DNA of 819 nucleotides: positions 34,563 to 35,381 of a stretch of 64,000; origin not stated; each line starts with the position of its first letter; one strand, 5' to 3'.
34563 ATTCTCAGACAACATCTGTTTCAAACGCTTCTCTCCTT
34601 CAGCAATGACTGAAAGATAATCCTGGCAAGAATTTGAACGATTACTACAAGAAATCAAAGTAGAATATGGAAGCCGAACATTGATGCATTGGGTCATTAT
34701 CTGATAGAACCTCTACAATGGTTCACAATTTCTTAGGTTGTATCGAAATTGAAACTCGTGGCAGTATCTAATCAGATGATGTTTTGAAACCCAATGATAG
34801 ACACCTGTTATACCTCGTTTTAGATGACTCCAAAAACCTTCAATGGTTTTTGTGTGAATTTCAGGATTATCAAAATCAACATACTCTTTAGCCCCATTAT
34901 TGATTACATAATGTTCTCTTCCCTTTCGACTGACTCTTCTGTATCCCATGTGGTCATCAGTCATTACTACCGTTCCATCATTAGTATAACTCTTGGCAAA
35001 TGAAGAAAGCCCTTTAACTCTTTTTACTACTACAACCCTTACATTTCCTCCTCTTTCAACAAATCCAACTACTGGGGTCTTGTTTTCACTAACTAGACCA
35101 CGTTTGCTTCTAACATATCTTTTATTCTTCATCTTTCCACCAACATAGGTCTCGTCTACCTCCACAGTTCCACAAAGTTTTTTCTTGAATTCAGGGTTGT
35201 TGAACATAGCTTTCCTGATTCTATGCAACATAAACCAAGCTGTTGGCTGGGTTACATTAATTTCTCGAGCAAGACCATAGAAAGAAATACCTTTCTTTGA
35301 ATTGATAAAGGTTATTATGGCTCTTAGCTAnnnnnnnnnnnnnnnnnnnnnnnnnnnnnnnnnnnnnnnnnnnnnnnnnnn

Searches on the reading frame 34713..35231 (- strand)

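Call 53: search_protein_families(library=pfam, proteins=[window:34713-35231:-], max_evalue=0.001)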
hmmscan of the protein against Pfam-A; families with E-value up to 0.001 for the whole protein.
window:34713-35231:- (172 aa): 1 family
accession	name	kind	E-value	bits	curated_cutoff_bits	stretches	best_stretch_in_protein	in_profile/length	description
PF12762.13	DDE_Tnp_IS1595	-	2.8e-36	125.3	27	1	18-165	1-153/153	ISXO2-like transposase domain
